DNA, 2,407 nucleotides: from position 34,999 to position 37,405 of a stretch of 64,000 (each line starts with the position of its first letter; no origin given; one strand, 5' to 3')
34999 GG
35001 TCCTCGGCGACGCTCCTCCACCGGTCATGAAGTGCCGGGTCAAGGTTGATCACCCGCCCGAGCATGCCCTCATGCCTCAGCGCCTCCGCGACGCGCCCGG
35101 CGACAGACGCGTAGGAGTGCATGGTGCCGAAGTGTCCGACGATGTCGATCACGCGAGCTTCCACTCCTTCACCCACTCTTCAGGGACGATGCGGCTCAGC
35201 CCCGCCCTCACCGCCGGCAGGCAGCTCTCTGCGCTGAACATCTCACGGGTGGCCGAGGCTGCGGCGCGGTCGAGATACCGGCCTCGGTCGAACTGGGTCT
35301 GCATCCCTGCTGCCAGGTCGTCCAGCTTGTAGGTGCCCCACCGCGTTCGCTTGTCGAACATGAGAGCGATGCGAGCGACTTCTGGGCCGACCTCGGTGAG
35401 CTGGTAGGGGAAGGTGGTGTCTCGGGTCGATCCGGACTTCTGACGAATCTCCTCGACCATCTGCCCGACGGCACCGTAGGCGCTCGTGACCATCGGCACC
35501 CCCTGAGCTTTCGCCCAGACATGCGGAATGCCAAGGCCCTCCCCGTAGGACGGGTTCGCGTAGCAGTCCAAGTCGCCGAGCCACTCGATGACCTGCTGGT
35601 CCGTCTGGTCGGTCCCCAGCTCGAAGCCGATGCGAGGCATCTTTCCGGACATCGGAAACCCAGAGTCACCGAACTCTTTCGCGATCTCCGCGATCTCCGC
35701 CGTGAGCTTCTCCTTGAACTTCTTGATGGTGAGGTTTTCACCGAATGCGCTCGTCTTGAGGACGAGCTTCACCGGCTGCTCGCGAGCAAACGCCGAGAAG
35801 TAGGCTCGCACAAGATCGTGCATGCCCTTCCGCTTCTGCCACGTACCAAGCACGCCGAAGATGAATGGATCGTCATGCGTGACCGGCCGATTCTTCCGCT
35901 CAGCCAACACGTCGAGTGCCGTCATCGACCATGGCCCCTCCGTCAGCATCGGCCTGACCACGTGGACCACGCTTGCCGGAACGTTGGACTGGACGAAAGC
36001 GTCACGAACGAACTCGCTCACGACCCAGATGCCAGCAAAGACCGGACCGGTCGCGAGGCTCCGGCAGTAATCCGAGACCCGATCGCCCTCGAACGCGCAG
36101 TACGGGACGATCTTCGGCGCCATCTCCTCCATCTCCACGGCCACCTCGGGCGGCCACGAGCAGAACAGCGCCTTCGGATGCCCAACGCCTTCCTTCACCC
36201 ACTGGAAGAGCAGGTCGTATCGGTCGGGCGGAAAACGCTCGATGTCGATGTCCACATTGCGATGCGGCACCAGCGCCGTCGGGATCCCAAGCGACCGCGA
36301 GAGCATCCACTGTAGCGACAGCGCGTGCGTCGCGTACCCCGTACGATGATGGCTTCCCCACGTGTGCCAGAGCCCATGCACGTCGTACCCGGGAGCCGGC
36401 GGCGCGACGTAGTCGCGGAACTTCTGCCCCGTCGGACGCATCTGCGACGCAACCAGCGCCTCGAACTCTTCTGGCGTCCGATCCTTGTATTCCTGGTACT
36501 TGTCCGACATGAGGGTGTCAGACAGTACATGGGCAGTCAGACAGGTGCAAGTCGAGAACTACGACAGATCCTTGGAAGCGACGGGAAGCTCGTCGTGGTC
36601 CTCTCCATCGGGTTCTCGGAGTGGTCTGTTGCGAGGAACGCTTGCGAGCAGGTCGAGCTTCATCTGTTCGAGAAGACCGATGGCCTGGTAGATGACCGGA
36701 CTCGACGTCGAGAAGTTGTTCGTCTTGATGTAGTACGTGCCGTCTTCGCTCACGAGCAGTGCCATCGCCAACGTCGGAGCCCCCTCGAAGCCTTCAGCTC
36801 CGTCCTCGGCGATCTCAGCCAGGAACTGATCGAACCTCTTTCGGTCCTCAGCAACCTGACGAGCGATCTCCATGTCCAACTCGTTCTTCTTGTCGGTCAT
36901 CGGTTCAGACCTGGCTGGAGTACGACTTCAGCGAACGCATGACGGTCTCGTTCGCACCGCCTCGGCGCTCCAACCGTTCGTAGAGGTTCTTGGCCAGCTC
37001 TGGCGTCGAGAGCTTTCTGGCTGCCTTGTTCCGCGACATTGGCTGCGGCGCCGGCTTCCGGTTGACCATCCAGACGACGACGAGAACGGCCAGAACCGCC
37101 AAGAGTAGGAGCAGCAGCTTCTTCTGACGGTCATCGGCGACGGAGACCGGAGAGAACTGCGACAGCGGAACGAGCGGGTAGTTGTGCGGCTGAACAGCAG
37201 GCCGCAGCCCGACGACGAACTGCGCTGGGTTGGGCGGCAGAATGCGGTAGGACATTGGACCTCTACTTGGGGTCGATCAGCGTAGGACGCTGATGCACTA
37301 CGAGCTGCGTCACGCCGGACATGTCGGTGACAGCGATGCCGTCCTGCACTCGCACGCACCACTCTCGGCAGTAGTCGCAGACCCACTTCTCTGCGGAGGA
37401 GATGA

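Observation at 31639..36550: Methylation/glycosylation cassette: class I SAM methyltransferase, FkbM methyltransferase and two GT4-type glycosyltransferases in one minus-strand operon behind an operator-bearing promoter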

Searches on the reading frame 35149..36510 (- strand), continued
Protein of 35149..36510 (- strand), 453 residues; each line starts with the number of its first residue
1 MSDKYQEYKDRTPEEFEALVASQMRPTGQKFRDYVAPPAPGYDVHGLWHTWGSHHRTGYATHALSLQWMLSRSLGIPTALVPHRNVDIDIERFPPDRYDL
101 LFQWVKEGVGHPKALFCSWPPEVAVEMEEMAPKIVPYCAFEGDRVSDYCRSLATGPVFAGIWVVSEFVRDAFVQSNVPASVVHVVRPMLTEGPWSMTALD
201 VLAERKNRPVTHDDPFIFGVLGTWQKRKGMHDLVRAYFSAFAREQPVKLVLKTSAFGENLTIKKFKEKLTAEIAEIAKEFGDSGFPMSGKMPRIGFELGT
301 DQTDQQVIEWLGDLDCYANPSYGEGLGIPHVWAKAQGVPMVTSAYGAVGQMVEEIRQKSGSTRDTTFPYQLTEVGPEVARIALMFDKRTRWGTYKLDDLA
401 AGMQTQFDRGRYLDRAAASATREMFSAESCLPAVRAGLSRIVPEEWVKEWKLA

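Call 97: search_protein_families(library=pfam, proteins=[L054:4407-5951:+, L036:14227-15003:+, L035:4747-5253:+, L036:14937-15674:+, L042:13999-15699:+, L053:13454-14644:+, L040:6636-7742:+, L049:14899-15618:+, L046:14150-15376:+, L046:16387-18213:+], max_evalue=0.01)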
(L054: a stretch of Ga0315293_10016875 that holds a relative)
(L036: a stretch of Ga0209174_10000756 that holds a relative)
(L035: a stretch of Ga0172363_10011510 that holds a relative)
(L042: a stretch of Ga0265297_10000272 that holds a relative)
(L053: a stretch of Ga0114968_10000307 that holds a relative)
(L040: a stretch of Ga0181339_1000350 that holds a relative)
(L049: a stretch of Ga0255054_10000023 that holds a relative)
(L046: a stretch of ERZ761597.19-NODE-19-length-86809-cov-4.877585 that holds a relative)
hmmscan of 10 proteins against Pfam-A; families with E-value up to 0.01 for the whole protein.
L054:4407-5951:+ (514 aa): 2 families
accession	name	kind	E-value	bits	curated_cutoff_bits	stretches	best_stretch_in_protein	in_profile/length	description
PF00535.33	Glycos_transf_2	-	6.3e-14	52.7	23.3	1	51-157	14-124/168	Glycosyl transferase family 2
PF13641.12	Glyco_tranf_2_3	-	6.3e-05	23.5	27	0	319-389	84-155/230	Glycosyltransferase like family 2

L036:14227-15003:+ (258 aa): 1 family
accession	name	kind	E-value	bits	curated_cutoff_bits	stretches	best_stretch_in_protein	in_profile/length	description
PF13578.12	Methyltransf_24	-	2e-21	77.3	26.3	1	32-153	1-104/105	Methyltransferase domain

L035:4747-5253:+ (168 aa): 5 families
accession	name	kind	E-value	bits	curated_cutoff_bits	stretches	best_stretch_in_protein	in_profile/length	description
PF08241.18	Methyltransf_11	-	5.3e-08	33.8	21.2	1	73-111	56-94/95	Methyltransferase domain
PF13489.12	Methyltransf_23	-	5.8e-08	33.1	27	1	13-148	13-163/164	Methyltransferase domain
PF08242.18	Methyltransf_12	-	0.00024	22.2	30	1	71-109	64-97/98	Methyltransferase domain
PF13649.12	Methyltransf_25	-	0.0015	19.6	27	1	57-108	45-97/97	Methyltransferase domain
PF13847.12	Methyltransf_31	-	0.0038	17.4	27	1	72-116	72-113/145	Methyltransferase domain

L036:14937-15674:+ (245 aa): 0 families

L042:13999-15699:+ (566 aa): 6 families
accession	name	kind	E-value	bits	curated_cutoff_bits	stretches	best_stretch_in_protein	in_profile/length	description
PF00535.33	Glycos_transf_2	-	6e-16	59.3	23.3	1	342-465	1-114/168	Glycosyl transferase family 2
PF13302.13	Acetyltransf_3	-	3.3e-10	41.2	25.4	1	181-317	2-138/138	Acetyltransferase (GNAT) domain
PF00583.31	Acetyltransf_1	-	1.1e-07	32.5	20.7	1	204-316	5-116/116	Acetyltransferase (GNAT) family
PF13641.12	Glyco_tranf_2_3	-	5.4e-05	23.7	27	1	342-463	4-120/230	Glycosyltransferase like family 2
PF13523.12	Acetyltransf_8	-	6e-05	23.1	27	1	188-318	3-139/145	Acetyltransferase (GNAT) domain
PF10111.15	Glyco_tranf_2_2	-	0.0019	18.2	27.3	1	352-472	13-130/276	Glycosyltransferase like family 2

L053:13454-14644:+ (396 aa): 6 families
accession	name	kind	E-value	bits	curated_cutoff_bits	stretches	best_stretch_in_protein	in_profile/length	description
PF00535.33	Glycos_transf_2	-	1.8e-19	70.7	23.3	1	173-304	1-122/168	Glycosyl transferase family 2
PF13302.13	Acetyltransf_3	-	5.1e-10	40.6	25.4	1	14-149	2-138/138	Acetyltransferase (GNAT) domain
PF00583.31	Acetyltransf_1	-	3e-07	31.2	20.7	1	48-148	18-116/116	Acetyltransferase (GNAT) family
PF13641.12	Glyco_tranf_2_3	-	1.7e-05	25.4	27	1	173-294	4-120/230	Glycosyltransferase like family 2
PF13523.12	Acetyltransf_8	-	0.00065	19.8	27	1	74-154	54-143/145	Acetyltransferase (GNAT) domain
PF10111.15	Glyco_tranf_2_2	-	0.0013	18.7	27.3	1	179-278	9-99/276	Glycosyltransferase like family 2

L040:6636-7742:+ (368 aa): 2 families
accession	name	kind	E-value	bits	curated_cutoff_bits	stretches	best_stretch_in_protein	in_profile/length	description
PF01041.23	DegT_DnrJ_EryC1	-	3.1e-62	211.3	19.8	1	18-357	7-359/360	DegT/DnrJ/EryC1/StrS aminotransferase family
PF01212.27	Beta_elim_lyase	-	3.4e-07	30.3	27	1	30-155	27-169/288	Beta-eliminating lyase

L049:14899-15618:+ (239 aa): 0 families

L046:14150-15376:+ (408 aa): 1 family
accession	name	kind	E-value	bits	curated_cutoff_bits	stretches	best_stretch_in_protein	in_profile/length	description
PF13712.12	Glyco_tranf_2_5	-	6e-06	26.6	27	1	221-346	56-175/210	Glycosyltransferase like family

L046:16387-18213:+ (608 aa): 6 families
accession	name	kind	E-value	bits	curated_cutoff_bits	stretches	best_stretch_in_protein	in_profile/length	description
PF08484.17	Methyltransf_14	-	1.1e-34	120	23.5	1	451-603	2-160/160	C-methyltransferase C-terminal domain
PF13489.12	Methyltransf_23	-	5.8e-18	65.6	27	1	304-445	23-163/164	Methyltransferase domain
PF08421.16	Methyltransf_13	-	1.8e-14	54.1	31.3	1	205-265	1-62/62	Putative zinc binding domain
PF08241.18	Methyltransf_11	-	2.2e-08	35.1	21.2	1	309-402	2-95/95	Methyltransferase domain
PF13649.12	Methyltransf_25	-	1.9e-05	25.7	27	1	307-398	1-97/97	Methyltransferase domain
PF08242.18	Methyltransf_12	-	2.8e-05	25.2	30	1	308-399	1-97/98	Methyltransferase domain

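Call 100: search_protein_families(library=pfam, proteins=[L040:4433-5299:+, L040:5313-6110:+, L045:12733-13653:+, L046:18546-19625:+, L058:4838-5560:+, L058:7219-7929:+, L065:13273-13950:+, L042:16422-17162:+, L049:15889-16641:+, L045:10702-11358:+], max_evalue=0.01)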
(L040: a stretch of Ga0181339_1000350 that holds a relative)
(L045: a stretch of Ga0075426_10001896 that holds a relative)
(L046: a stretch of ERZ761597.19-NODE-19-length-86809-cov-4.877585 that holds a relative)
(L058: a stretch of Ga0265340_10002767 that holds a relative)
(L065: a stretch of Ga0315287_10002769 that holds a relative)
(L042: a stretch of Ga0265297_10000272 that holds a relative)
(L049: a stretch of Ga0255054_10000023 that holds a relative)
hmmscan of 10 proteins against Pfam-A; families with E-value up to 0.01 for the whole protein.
L040:4433-5299:+ (288 aa): 3 families
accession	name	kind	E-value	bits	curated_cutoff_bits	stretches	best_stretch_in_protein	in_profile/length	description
PF13692.12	Glyco_trans_1_4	-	0.0001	23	27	1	182-224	68-109/142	Glycosyl transferases group 1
PF00534.26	Glycos_transf_1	-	0.0002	21.4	26.4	1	180-220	82-121/172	Glycosyl transferases group 1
PF13524.12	Glyco_trans_1_2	-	0.0099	16.3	25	0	209-279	68-142/144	Glycosyl transferase-like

L040:5313-6110:+ (265 aa): 0 families

L045:12733-13653:+ (306 aa): 0 families

L046:18546-19625:+ (359 aa): 0 families

L058:4838-5560:+ (240 aa): 1 family
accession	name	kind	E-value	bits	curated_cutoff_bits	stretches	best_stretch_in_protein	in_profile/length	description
PF00535.33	Glycos_transf_2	-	0.0011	19.3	23.3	1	106-150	65-109/168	Glycosyl transferase family 2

L058:7219-7929:+ (236 aa): 0 families

L065:13273-13950:+ (225 aa): 0 families

L042:16422-17162:+ (246 aa): 1 family
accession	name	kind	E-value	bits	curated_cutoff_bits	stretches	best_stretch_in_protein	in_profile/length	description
PF13578.12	Methyltransf_24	-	2.2e-08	35.4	26.3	1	94-193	1-105/105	Methyltransferase domain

L049:15889-16641:+ (250 aa): 0 families

L045:10702-11358:+ (218 aa): 0 families

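Call 110: find_encoding_contigs(protein=P0093, flank=10000, max_places=1)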
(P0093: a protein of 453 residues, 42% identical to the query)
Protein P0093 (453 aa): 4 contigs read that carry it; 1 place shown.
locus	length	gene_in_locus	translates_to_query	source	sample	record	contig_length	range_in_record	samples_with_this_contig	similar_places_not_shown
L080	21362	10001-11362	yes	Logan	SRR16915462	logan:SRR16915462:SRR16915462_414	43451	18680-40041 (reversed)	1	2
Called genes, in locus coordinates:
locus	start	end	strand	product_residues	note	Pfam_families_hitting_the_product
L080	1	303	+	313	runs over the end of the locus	-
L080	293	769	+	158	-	-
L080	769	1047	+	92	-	-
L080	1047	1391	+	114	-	PF02643:DUF192 (weak)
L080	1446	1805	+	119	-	-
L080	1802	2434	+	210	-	PF11860:Muramidase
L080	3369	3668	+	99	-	-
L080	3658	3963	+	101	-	PF13560:HTH_31, PF01381:HTH_3 (weak)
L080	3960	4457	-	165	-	-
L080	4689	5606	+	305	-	-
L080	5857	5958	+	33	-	-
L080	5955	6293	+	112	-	-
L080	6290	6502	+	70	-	-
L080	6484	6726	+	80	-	-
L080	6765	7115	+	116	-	-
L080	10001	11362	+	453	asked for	PF13692:Glyco_trans_1_4, PF00534:Glycos_transf_1 (weak)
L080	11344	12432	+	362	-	PF13692:Glyco_trans_1_4, PF00534:Glycos_transf_1, PF20706:GT4-conflict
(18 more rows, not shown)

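Call 111: find_encoding_contigs(protein=P0067, flank=10000, max_places=1)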
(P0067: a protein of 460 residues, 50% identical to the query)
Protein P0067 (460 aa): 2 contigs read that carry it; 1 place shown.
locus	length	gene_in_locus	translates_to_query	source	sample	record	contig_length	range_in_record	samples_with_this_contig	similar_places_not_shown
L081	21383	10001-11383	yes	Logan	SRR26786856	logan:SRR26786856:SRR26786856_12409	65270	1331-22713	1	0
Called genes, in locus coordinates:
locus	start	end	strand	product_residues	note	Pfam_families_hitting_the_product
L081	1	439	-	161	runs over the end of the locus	-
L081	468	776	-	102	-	-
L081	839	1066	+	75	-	-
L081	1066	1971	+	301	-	-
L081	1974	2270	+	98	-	-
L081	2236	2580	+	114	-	-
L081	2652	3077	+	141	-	-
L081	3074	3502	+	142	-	-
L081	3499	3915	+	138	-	-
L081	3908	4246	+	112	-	-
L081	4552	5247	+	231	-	PF08241:Methyltransf_11 (weak)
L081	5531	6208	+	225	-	-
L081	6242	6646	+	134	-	-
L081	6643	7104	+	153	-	-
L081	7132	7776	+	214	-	-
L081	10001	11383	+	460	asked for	-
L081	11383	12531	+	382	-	PF13692:Glyco_trans_1_4, PF00534:Glycos_transf_1, PF20706:GT4-conflict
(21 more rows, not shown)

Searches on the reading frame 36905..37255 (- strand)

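Call 3: search_protein_families(library=pfam, proteins=[window:36905-37255:-], max_evalue=0.01)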
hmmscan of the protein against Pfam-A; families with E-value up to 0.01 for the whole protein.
window:36905-37255:- (116 aa): 1 family
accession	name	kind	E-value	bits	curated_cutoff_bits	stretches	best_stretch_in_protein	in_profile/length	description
PF23933.1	DUF7269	-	0.0039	17.7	29.1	1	25-102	18-83/162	Family of unknown function (DUF7269)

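Call 10: search_protein_families(library=phrogs, proteins=[window:36905-37255:-], max_evalue=0.001)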
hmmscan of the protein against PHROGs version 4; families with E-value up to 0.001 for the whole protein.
window:36905-37255:- (116 aa): 0 families
